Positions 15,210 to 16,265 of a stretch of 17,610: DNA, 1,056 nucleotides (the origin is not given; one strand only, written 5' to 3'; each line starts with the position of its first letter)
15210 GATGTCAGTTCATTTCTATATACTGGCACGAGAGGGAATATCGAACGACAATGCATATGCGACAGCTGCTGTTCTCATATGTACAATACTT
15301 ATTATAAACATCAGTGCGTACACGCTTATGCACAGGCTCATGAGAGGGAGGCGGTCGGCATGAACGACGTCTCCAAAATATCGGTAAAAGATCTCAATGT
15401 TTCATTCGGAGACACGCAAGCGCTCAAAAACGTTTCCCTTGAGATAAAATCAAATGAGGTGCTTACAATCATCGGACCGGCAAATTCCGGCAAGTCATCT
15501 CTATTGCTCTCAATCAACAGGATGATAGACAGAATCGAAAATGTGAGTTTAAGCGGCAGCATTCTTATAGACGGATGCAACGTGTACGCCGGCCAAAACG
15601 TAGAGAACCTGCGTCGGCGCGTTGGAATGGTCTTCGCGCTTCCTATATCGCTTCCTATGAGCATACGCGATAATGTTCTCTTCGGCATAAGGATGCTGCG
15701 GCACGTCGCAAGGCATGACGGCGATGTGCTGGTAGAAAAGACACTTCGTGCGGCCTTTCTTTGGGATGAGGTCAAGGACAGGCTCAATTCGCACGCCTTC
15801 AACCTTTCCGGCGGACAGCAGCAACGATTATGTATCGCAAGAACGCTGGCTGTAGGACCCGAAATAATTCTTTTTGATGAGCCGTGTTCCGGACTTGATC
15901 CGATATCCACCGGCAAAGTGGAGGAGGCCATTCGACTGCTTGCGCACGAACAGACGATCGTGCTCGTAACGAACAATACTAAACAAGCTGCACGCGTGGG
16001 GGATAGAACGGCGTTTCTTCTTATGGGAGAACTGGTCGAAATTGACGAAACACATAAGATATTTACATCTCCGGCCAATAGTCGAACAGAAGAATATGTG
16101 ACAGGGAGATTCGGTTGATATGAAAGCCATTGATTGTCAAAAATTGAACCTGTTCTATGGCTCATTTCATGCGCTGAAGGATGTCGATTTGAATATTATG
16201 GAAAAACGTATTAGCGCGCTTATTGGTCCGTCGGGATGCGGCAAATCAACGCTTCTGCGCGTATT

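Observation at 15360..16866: Tandem PstB paralogues with complementary degeneracies predict an asymmetric heterodimeric ATPase with one non-canonical ATP site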

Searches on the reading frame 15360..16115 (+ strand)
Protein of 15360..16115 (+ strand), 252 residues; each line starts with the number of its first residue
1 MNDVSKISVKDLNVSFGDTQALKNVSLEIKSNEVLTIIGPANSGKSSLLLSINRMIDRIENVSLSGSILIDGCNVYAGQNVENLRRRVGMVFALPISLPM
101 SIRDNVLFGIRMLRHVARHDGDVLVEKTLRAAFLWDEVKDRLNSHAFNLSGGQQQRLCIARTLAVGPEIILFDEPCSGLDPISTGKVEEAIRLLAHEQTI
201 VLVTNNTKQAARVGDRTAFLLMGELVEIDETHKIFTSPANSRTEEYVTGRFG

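Call 6: search_protein_families(library=ncbifam, proteins=[window:15360-16115:+])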
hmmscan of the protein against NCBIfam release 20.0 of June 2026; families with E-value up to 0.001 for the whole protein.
window:15360-16115:+ (252 aa): 184 families (the best 25 are shown)
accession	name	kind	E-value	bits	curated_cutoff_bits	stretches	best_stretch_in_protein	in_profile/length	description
TIGR00972.1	3a0107s01c2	equivalog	2.4e-93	312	343.2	1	7-252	2-248/248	phosphate ABC transporter ATP-binding protein PstB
NF010860.0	PRK14267.1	equivalog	2.1e-70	237.3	412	1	7-252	5-253/253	phosphate ABC transporter ATP-binding protein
NF010864.0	PRK14271.1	equivalog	4.2e-66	222.8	561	1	10-250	25-265/276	phosphate ABC transporter ATP-binding protein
NF010851.0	PRK14258.1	subfamily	4.4e-66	223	425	1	5-251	6-260/261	phosphate ABC transporter ATP-binding protein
NF010840.0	PRK14246.1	equivalog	7.5e-57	192.9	425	1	3-251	9-256/257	phosphate ABC transporter ATP-binding protein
NF008428.0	PRK11264.1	equivalog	6.4e-44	150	406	1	5-247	2-244/250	L-cystine ABC transporter ATP-binding protein TcyN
NF007027.0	PRK09493.1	equivalog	1.5e-43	148.9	379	1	7-247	2-236/240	glutamine ABC transporter ATP-binding protein GlnQ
TIGR01186.1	proV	subfamily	1.4e-39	136.2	326.6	1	17-248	4-231/363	betaine/proline/choline family ABC transporter ATP-binding protein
TIGR04521.1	ECF_ATPase_2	equivalog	9.3e-37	126.6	330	1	18-239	17-237/279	energy-coupling factor transporter ATPase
TIGR00968.1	3a0106s01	subfamily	1.2e-35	123.2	342.75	1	7-246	1-230/237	sulfate ABC transporter ATP-binding protein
TIGR02315.1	ABC_phnC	equivalog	3e-35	121.8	266.1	1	7-227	2-226/243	phosphonate ABC transporter ATP-binding protein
NF008338.0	PRK11124.1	equivalog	6.9e-35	120.7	369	1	7-247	3-240/242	arginine ABC transporter ATP-binding protein ArtP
TIGR04520.1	ECF_ATPase_1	equivalog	1.8e-34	119.4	315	1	7-237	1-226/269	energy-coupling factor transporter ATPase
NF008105.0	PRK10851.1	equivalog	1.3e-33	116.2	502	1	7-242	3-232/362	sulfate/thiosulfate ABC transporter ATP-binding protein CysA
TIGR03005.1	ectoine_ehuA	equivalog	1.9e-33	115.7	345.4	1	7-247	1-247/252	ectoine/hydroxyectoine ABC transporter ATP-binding protein EhuA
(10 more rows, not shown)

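Call 9: find_homologous_proteins(query=window:15360-16115:+)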
Query window:15360-16115:+ (252 aa): 8000 proteins with E <= 0.001 among 8000 candidates; the best 120 are listed.
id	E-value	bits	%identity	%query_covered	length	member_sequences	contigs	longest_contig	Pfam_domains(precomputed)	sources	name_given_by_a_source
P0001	3.3e-158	542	100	100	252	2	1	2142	PF00005.34,PF13304.13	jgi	-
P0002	2.3e-111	389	72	99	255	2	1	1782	PF00005.34,PF13304.13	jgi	jgi:phosphate transport system ATP-binding protein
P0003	1.3e-110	387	70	99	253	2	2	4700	PF00005.34,PF02463.26,PF13304.13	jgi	-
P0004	1.4e-110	387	67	100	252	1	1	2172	PF00005.34,PF13304.13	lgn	-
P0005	4.2e-108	379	69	98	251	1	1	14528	PF00005.34,PF13304.13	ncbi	-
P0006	5.1e-108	378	69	100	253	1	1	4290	PF00005.34,PF02463.26,PF13304.13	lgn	-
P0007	2.4e-107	376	68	100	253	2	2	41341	PF00005.34,PF02463.26,PF13304.13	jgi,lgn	jgi:phosphate transport system ATP-binding protein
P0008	5.2e-107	375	66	100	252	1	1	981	PF00005.34,PF13304.13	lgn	-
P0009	7.1e-107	375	69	98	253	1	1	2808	PF00005.34,PF13175.13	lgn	-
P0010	1.0e-106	374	67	100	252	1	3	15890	PF00005.34,PF13175.13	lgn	-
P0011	1.7e-106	373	67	100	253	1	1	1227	PF00005.34,PF02463.26,PF13304.13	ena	-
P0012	2.4e-106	373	69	98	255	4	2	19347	PF00005.34,PF13304.13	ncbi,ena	ncbi:MAG TPA: phosphate ABC transporter ATP-binding protein [Acidobacteriota bacterium]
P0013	2.4e-106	373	67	99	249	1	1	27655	PF00005.34,PF13304.13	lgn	-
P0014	3.7e-106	372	67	99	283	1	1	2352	PF00005.34,PF13304.13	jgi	-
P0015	3.9e-106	372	68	98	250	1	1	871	PF00005.34,PF02463.26,PF13304.13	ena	-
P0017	5.4e-106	372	68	98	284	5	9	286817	PF00005.34,PF13304.13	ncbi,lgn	-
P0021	7.2e-106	371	70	98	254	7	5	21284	PF00005.34,PF02463.26,PF13304.13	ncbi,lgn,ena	-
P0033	4.3e-105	369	69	98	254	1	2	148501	PF00005.34,PF13304.13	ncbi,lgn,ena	-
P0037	8.9e-105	368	64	99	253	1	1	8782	PF00005.34,PF13304.13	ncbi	-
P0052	2.8e-104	366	67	98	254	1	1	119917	PF00005.34,PF13304.13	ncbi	-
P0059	5.6e-104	365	66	98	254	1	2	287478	PF00005.34,PF13304.13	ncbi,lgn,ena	-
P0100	8.1e-102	358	65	99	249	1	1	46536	PF00005.34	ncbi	-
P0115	2.0e-100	353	65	100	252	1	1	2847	PF00005.34,PF13304.13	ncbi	-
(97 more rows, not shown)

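Call 10: find_encoding_contigs(protein=window:15360-16115:+, flank=6000, max_places=6)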
Protein window:15360-16115:+ (252 aa): 5 contigs read that carry it; 5 places shown.
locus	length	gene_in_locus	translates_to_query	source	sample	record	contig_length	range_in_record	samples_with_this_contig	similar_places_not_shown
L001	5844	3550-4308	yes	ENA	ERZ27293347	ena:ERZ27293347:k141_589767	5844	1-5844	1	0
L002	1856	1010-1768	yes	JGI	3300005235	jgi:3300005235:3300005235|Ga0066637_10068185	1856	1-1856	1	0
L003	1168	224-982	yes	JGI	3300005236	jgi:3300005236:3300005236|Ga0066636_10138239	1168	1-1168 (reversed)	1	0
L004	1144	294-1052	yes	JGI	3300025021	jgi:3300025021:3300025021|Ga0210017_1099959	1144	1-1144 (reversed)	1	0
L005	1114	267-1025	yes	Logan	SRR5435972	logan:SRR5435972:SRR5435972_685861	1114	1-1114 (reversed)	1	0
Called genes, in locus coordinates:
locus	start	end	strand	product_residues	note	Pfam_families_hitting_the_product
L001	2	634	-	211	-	?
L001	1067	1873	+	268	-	PF12849:PBP_like_2, PF01547:SBP_bac_1 (faint), PF13531:SBP_bac_11, PF12727:PBP_like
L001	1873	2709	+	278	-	PF00528:BPD_transp_1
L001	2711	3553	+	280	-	PF00528:BPD_transp_1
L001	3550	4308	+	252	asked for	PF00005:ABC_tran, PF13304:AAA_21 (faint)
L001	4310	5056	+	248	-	PF02463:SMC_N (weak), PF00005:ABC_tran, PF13304:AAA_21 (weak)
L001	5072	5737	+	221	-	PF01895:PhoU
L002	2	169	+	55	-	?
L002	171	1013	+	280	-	PF00528:BPD_transp_1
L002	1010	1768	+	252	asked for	PF00005:ABC_tran, PF13304:AAA_21 (faint)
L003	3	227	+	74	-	?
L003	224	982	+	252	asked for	PF00005:ABC_tran, PF13304:AAA_21 (faint)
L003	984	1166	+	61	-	?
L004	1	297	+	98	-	?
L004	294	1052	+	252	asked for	PF00005:ABC_tran, PF13304:AAA_21 (faint)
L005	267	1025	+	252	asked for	PF00005:ABC_tran, PF13304:AAA_21 (faint)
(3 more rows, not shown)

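Call 15: find_related_loci(query=A1, collection=genome_contigs, flank=5000)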
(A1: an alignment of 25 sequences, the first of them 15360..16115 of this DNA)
Query A1 (252 aa) in genome_contigs; peptide patterns used: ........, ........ (x = any residue, [..] = any of these).
600 stretches matched a pattern (row limit reached: there are more); 599 encode a relative of the query (tblastn E <= 1e-3); the best 80 are kept; 80 distinct loci.
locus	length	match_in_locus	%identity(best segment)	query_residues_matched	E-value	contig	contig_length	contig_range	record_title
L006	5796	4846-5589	60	6-252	2e-96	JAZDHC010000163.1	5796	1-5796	MAG: Candidatus Desantisbacteria bacterium isolate MEGAHIT-group-0.297 k141_20541195, whole genome shotgun sequence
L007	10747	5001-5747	57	4-252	8e-95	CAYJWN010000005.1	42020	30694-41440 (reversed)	MAG TPA_asm: uncultured Planctomycetales bacterium isolate ERP125453_co1_486 genome assembly, contig: NODE_691_length_42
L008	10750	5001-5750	57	3-252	8e-94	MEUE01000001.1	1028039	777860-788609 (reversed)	MAG: candidate division WOR-1 bacterium RIFOXYB2_FULL_46_45 rifoxyb2_full_scaffold_0, whole genome shotgun sequence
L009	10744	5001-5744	58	6-252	1e-88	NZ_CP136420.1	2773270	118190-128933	Neomoorella carbonis strain ACPs chromosome, complete genome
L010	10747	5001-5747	53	5-252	3e-88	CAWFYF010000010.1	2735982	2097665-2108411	MAG: uncultured Alphaproteobacteria bacterium isolate MFD05442.bin.1.436 genome assembly, contig: contig_591, whole geno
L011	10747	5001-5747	53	5-252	7e-88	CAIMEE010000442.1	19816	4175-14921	MAG: Enhydrobacter aerosaccus isolate VK_bin-4720 genome assembly, contig: bin-4720:442/622, whole genome shotgun sequen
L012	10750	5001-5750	54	4-252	2e-87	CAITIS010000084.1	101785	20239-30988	MAG: uncultured planctomycete isolate AlinenLipids_bin-9348 genome assembly, contig: bin-9348:084/159, whole genome shot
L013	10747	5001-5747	52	5-252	2e-86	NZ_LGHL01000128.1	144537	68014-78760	Bradyrhizobium sp. NAS80.1 Bradyrhizobium_NAS_80.1_c128, whole genome shotgun sequence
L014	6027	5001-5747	53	4-252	2e-86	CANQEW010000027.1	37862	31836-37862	MAG: uncultured Clostridia bacterium isolate Lapin-003-2__bin46 genome assembly, contig: Lapin-003-2__NODE_1054_length_3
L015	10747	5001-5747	55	5-252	2e-86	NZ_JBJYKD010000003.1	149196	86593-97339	Thermoanaerobacterium sp. DL9XJH110 NODE_3_length_149196_cov_223.088278, whole genome shotgun sequence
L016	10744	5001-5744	52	6-252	1e-86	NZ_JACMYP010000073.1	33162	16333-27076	Bradyrhizobium altum strain Pear77 Contigs_073, whole genome shotgun sequence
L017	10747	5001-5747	53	5-252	1e-86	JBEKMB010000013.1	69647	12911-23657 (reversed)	MAG: Syntrophobacteraceae bacterium isolate SPRUCE 384 SPRUCE_384_13, whole genome shotgun sequence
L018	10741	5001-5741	53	6-252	1e-86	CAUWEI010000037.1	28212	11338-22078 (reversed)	MAG: uncultured Oscillospiraceae bacterium isolate ERS723629__bin63 genome assembly, contig: ERS723629_NODE_294_length_2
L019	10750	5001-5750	52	3-252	1e-86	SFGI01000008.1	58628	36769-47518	MAG: [Eubacterium] saphenum isolate W0P45.018 Contig175, whole genome shotgun sequence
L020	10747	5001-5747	53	5-252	2e-86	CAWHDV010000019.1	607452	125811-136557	MAG: uncultured Alphaproteobacteria bacterium isolate MFD04752.bin.1.37 genome assembly, contig: contig_8665, whole geno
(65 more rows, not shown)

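Call 37: list_cluster_members(proteins=[P0005, P0017, P0021, P0033, P0037, P0052, P0059, P0100, P0115, P0123])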
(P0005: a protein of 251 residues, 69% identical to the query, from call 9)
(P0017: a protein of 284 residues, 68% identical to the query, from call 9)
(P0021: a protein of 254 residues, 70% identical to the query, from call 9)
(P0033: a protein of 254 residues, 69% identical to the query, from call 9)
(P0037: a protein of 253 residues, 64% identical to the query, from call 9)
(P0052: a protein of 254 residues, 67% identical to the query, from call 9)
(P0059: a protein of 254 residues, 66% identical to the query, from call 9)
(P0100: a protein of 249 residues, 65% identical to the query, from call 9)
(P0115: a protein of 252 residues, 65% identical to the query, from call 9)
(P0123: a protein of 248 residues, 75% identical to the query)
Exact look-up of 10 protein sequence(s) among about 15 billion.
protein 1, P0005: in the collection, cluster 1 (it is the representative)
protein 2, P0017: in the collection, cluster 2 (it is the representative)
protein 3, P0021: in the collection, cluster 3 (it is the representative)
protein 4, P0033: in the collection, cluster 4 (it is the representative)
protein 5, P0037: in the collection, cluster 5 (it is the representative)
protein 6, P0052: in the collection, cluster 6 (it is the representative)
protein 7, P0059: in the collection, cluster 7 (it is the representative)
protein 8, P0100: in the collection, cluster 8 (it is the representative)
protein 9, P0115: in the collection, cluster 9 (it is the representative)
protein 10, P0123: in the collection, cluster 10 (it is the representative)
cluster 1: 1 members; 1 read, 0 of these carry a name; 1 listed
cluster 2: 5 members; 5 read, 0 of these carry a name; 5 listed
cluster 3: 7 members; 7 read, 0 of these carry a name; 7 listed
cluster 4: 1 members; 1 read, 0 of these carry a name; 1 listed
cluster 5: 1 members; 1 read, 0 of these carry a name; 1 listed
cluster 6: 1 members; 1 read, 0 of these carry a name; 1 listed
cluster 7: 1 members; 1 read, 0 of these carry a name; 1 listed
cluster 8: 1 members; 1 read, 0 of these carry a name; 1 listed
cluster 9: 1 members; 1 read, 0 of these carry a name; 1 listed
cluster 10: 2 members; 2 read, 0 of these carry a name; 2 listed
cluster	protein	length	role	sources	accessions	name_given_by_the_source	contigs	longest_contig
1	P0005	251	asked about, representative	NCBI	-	-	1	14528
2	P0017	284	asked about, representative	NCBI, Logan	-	-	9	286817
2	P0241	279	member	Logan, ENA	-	-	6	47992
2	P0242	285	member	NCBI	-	-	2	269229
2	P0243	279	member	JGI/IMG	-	-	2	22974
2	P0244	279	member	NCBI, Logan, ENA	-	-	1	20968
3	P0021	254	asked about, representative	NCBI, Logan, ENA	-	-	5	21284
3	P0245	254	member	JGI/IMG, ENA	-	-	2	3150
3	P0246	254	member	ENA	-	-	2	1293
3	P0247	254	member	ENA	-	-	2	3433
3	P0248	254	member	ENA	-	-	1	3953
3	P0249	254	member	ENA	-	-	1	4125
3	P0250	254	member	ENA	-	-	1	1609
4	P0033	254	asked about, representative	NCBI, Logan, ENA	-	-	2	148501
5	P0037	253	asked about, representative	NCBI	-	-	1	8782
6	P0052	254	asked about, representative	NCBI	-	-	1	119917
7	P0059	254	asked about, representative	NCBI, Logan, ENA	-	-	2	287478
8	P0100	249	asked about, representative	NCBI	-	-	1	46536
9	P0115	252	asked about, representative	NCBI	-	-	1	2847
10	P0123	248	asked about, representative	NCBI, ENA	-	-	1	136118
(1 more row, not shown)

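Call 56: find_homologous_proteins(query=L012:5001-5747:+)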
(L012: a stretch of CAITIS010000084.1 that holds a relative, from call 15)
Query L012:5001-5747:+ (249 aa): 8000 proteins with E <= 0.001 among 8000 candidates; the best 120 are listed.
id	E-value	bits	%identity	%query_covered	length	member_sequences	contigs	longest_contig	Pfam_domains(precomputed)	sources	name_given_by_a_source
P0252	1.9e-132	458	84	100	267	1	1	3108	PF00005.34,PF13304.13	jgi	jgi:phosphate transport system ATP-binding protein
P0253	6.0e-129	446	95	87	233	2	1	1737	PF00005.34,PF13304.13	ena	-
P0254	2.1e-119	415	74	100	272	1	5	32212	PF00005.34,PF13304.13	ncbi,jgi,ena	jgi:phosphate transport system ATP-binding protein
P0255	8.9e-117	407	76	99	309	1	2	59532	PF00005.34,PF13304.13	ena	-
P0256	1.6e-116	406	73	100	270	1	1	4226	PF00005.34,PF13304.13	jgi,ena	-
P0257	2.1e-116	405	74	100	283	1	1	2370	PF00005.34,PF13304.13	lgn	-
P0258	4.7e-116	404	76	99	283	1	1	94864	PF00005.34,PF13304.13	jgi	jgi:phosphate transport system ATP-binding protein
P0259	1.0e-115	403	73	100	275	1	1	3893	PF00005.34,PF02463.26,PF13304.13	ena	-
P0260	2.3e-115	402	74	100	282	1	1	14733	PF00005.34,PF13304.13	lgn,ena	-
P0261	2.4e-115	402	74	100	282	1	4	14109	PF00005.34,PF13304.13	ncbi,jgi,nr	ncbi:MAG: phosphate ABC transporter ATP-binding protein [Planctomycetes bacterium]|nr:phosphate ABC 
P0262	2.4e-115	402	74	100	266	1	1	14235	PF00005.34,PF13304.13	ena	-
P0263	2.7e-115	402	75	100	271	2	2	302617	PF00005.34,PF13304.13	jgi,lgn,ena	-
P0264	2.9e-115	402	74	100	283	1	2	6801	PF00005.34,PF13304.13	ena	-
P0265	3.3e-115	402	76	99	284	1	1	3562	PF00005.34,PF13304.13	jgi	jgi:phosphate transport system ATP-binding protein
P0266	3.9e-115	401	72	100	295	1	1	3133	PF00005.34,PF13304.13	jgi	jgi:phosphate transport system ATP-binding protein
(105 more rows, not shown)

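Call 58: predict_structure(alignment_id=A1)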
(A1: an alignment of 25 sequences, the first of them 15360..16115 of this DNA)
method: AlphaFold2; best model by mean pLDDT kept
length: 252 residues; sequences in the alignment: 25
mean_pLDDT: 87.0   pTM: 0.85
mean pLDDT of the five models: 87.0, 85.3, 77.7, 75.4, 73.6
residues with pLDDT >= 90: 153; 70-90: 71; 50-70: 22; < 50: 6
segments of 3 or more residues with pLDDT < 50: none
pLDDT, mean of each block of 10 residues (from residue 1): 79 95 96 93 92 93 95 85 89 80 91 79 95 95 91 92 94 89 90 92 89 90 87 55 56 45
secondary structure, 60 per line:
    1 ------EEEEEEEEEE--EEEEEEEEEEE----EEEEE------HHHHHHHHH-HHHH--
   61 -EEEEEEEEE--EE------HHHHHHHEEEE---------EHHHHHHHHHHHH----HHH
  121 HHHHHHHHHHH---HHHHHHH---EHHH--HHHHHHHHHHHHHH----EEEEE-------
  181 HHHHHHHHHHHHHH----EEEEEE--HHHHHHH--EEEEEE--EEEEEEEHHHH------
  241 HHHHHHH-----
elements in order: E7-16 E19-29 E34-38 H45-53 H55-58 E62-70 H81-87 E88-91 H102-113 H118-131 H135-141 H151-164 E169-173 H181-194 E199-204 H207-213 E216-221 E224-230 H231-234 H241-247

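Call 60: search_protein_representatives(alignment_id=A1)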
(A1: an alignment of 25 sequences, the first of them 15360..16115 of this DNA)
Query: 25 sequences, 253 profile positions. Proteins with E-value up to 0.001 (for the whole library): 541878; up to 1e-10: 196324; up to 1e-30: 7794. The best 150 are listed.
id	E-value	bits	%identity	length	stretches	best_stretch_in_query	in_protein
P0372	1.0e-95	336.2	-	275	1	5-253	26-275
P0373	1.2e-93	329.5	-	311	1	4-253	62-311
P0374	1.5e-92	325.9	-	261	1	6-253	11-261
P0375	6.2e-91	320.6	-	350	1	5-253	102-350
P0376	1.4e-88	312.9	-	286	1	5-253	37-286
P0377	4.5e-88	311.2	-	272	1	6-253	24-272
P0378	5.6e-88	310.9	-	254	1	7-253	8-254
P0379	6.4e-88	310.7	-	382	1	5-253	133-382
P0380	1.8e-87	309.3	-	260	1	5-253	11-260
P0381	1.7e-86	306.1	-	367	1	3-253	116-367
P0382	2.0e-86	305.9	-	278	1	5-253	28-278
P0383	2.2e-86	305.7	-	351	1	5-253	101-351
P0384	4.5e-86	304.7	-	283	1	4-253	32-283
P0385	1.2e-85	303.3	-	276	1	6-253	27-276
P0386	2.2e-85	302.4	-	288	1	7-253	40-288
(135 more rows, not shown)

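Call 62: fold_search(model_id=the predicted structure, library=pdb)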
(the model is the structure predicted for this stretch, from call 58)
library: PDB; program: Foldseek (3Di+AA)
matches with E <= 10: 1829; with E <= 0.001: 1344
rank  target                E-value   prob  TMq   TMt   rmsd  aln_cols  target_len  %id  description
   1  9k3s_C                6.5e-34  1.00  0.89  0.91   2.3       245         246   48  Cryo-EM structure of E coli pstSCAB in the catalytic intermediate state (released 2026-02-18)
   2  9k3x_C                1.1e-32  1.00  0.91  0.93   2.1       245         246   48  Cryo-EM structure of E coli pstSCAB in the pretranslocation state (released 2026-02-18)
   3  4u02_A                7.1e-25  1.00  0.84  0.87   2.8       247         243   36  Crystal structure of apo-TTHA1159 (released 2015-05-13)
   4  4u02_D                9.8e-24  1.00  0.85  0.88   2.7       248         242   36  Crystal structure of apo-TTHA1159 (released 2015-05-13)
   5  4u00                  1.3e-23  1.00  0.85  0.88   2.7       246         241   36  Crystal structure of TTHA1159 in complex with ADP (released 2015-05-13)
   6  4yms_A                2.7e-23  1.00  0.84  0.88   2.8       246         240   35  Crystal structure of an amino acid ABC transporter (released 2015-04-22)
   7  5x3x_a                6.6e-23  1.00  0.82  0.74   4.0       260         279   28  2.8A resolution structure of a cobalt energy-coupling factor transporter-CbiMQO (released 2017-04-05)
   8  2olj_A                1.2e-22  1.00  0.85  0.89   2.6       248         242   35  ABC Protein ArtP in complex with ADP/Mg2+ (released 2008-01-15)
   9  6xbd_I                3.7e-22  1.00  0.86  0.82   2.4       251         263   25  Cryo-EM structure of MlaFEDB in nanodiscs with phospholipid substrates (released 2020-07-01)
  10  1b0u                  6.8e-22  1.00  0.84  0.82   2.8       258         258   33  ATP-BINDING SUBUNIT OF THE HISTIDINE PERMEASE FROM SALMONELLA TYPHIMURIUM (released 1999-11-17)
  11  2ouk_B                8.1e-22  1.00  0.84  0.88   2.7       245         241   36  ABC Protein ArtP in complex with Sulphate (released 2008-01-15)
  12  2it1_A                8.1e-22  1.00  0.77  0.55   2.9       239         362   31  Structure of PH0203 protein from Pyrococcus horikoshii (released 2007-10-30)
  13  5x3x_A                9.7e-22  1.00  0.81  0.73   5.3       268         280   27  2.8A resolution structure of a cobalt energy-coupling factor transporter-CbiMQO (released 2017-04-05)
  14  8fed_H                2.4e-21  1.00  0.83  0.71   3.0       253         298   27  Structure of Mce1-LucB complex from Mycobacterium smegmatis (Map1) (released 2023-02-22)
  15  7qkr                  4.6e-21  1.00  0.84  0.19   3.6       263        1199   25  Cryo-EM structure of ABC transporter STE6-2p from Pichia pastoris with Verapamil at 3.2 A resolution (released 2022-10-26)
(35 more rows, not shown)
